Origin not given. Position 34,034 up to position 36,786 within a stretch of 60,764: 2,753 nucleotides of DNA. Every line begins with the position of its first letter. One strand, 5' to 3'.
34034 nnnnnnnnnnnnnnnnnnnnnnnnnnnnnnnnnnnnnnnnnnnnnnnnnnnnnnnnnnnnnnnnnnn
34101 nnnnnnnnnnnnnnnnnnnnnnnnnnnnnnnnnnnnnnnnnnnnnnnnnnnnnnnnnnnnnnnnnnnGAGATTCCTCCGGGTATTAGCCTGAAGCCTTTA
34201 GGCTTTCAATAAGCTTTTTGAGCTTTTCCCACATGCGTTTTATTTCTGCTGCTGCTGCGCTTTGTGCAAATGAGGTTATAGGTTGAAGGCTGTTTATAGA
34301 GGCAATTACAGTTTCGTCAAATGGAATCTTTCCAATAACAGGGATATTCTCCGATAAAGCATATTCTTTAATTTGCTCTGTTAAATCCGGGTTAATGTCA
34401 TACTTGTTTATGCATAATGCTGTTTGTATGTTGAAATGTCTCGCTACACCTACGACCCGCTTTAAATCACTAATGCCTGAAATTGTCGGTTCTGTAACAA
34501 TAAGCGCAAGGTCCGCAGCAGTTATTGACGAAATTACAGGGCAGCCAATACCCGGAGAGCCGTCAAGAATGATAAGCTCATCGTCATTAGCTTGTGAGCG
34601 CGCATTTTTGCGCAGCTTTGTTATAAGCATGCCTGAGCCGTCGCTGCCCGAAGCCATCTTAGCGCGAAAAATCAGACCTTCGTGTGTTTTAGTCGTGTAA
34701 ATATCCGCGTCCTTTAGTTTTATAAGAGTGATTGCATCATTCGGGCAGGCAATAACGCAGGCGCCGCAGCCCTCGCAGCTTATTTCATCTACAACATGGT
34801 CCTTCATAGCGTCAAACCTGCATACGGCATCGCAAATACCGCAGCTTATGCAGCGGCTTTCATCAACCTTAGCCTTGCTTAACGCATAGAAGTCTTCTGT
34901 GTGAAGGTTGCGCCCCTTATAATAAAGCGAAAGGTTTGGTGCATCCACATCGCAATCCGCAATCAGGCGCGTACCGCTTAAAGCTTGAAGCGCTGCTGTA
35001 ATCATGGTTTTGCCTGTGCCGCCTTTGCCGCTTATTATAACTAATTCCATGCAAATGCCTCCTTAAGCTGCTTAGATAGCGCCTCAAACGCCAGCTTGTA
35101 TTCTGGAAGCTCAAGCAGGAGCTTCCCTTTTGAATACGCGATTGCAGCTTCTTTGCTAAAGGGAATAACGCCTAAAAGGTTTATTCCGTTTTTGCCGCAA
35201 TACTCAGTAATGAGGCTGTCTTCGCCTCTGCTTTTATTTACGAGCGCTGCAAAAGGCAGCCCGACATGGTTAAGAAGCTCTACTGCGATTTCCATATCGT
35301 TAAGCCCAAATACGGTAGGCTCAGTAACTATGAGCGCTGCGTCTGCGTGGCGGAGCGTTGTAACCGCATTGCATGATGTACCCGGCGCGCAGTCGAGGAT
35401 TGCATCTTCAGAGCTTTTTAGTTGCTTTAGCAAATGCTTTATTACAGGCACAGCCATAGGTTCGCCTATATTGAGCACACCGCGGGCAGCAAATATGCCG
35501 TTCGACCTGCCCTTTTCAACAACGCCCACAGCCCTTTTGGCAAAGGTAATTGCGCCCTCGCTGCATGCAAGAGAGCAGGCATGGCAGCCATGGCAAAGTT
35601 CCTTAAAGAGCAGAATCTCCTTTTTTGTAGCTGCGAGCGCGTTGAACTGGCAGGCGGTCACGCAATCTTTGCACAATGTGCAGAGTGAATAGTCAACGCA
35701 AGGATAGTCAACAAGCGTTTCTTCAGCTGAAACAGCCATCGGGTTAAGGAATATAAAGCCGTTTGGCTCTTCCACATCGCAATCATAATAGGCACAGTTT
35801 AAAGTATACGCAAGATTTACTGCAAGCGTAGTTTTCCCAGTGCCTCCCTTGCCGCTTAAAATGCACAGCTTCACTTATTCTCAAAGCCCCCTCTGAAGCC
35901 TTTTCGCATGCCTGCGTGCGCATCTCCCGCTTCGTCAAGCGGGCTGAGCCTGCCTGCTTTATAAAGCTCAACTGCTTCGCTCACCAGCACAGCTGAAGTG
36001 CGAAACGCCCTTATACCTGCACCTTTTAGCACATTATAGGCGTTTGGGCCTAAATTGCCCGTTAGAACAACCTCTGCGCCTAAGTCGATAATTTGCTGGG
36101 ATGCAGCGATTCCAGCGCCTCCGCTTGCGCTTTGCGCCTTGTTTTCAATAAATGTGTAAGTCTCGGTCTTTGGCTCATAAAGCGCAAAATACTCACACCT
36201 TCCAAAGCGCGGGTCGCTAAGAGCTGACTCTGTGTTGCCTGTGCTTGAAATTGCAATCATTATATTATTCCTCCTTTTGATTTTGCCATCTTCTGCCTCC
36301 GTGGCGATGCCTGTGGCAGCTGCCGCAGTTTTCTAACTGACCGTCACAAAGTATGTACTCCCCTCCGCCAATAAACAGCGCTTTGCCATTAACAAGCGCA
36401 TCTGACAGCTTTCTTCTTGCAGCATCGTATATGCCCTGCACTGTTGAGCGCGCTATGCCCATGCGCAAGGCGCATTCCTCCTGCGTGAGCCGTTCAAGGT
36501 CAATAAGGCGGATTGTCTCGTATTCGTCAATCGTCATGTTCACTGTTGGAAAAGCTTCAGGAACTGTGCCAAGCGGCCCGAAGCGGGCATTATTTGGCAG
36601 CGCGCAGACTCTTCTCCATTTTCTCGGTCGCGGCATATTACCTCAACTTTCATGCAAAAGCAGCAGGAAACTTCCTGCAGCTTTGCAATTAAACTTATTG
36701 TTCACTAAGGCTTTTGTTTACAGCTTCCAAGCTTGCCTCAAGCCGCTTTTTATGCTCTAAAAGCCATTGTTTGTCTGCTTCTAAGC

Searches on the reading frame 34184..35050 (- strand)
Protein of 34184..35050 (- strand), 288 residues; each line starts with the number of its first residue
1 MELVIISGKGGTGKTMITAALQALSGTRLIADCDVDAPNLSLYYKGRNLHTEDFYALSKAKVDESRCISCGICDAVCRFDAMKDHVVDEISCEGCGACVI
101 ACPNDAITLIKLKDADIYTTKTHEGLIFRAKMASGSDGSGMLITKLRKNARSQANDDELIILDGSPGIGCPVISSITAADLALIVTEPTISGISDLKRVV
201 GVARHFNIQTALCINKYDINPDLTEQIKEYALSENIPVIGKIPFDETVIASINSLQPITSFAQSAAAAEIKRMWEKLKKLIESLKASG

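Call 4: search_protein_families(library=pfam, proteins=[window:34184-35050:-])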
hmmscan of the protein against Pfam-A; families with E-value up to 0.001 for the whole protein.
window:34184-35050:- (288 aa): 11 families
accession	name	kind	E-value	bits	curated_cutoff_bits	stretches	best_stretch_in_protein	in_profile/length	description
PF01656.29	CbiA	-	7.4e-14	52.2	25.4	1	3-257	1-124/125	CobQ/CobB/MinD/ParA nucleotide binding domain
PF00037.32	Fer4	-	4.9e-13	48.7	21.1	2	86-108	2-24/24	4Fe-4S binding domain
PF12838.12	Fer4_7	-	7.6e-10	39.5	27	1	91-113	1-23/52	4Fe-4S dicluster domain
PF10609.15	ParA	-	8.9e-09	35.6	27.1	0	111-276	74-244/246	NUBPL iron-transfer P-loop NTPase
PF14697.11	Fer4_21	-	4.1e-08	33.7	35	1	60-109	1-59/59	4Fe-4S dicluster domain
PF13484.11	Fer4_16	-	1.6e-07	32.5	30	1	92-116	2-28/66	4Fe-4S double cluster binding domain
PF12797.12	Fer4_2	-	2.4e-07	30.7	24.5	0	86-103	4-21/22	4Fe-4S binding domain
PF25160.1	LdpA_Fe-S-bd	-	4.2e-06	26.9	27.6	1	73-109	9-45/49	LdpA Fe-S cluster-binding domain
PF12837.12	Fer4_6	-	4.5e-06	26.8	25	0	87-107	4-24/24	4Fe-4S binding domain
PF13237.11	Fer4_10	-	1.4e-05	25.3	25.5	0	86-107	3-25/53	4Fe-4S dicluster domain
PF13187.11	Fer4_9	-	1.8e-05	25.1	27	1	66-107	1-52/52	4Fe-4S dicluster domain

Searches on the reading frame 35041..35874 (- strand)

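Call 4: search_protein_families(library=pfam, proteins=[window:35041-35874:-])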
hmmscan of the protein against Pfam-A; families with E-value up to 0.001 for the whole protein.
window:35041-35874:- (277 aa): 9 families
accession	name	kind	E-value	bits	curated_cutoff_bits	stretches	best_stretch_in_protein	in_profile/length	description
PF10609.15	ParA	-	3.2e-12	46.9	27.1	2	2-27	5-30/246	NUBPL iron-transfer P-loop NTPase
PF01656.29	CbiA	-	4.7e-12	46.4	25.4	1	4-252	2-124/125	CobQ/CobB/MinD/ParA nucleotide binding domain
PF00037.32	Fer4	-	2.4e-09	37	21.1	2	59-80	2-23/24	4Fe-4S binding domain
PF13614.12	AAA_31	-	7.9e-09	36.1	27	0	3-26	4-27/177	AAA domain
PF12838.12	Fer4_7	-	6.4e-07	30.2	27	0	94-115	2-23/52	4Fe-4S dicluster domain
PF13187.11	Fer4_9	-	1.7e-06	28.4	27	1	65-109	2-52/52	4Fe-4S dicluster domain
PF12837.12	Fer4_6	-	1.2e-05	25.4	25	0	60-80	4-24/24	4Fe-4S binding domain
PF12797.12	Fer4_2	-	0.0002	21.6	24.5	0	57-75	2-20/22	4Fe-4S binding domain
PF13484.11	Fer4_16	-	0.00094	20.4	30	0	65-83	2-20/66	4Fe-4S double cluster binding domain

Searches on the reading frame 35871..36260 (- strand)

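Call 80: search_protein_families(library=pfam, proteins=[window:35871-36260:-], max_evalue=0.00001)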
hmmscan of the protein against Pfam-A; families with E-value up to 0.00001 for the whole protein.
window:35871-36260:- (129 aa): 1 family
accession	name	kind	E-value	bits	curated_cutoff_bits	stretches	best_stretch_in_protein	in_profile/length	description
PF02579.22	Nitro_FeMo-Co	-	2e-22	79.7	26.3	1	16-101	6-93/94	Dinitrogenase iron-molybdenum cofactor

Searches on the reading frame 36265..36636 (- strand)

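Call 80: search_protein_families(library=pfam, proteins=[window:36265-36636:-], max_evalue=0.00001)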
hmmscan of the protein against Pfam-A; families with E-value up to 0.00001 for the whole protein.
window:36265-36636:- (123 aa): 1 family
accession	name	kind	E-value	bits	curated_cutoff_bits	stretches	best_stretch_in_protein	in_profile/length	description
PF02001.22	DUF134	-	4.7e-21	75.6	27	1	3-95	6-96/98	Protein of unknown function DUF134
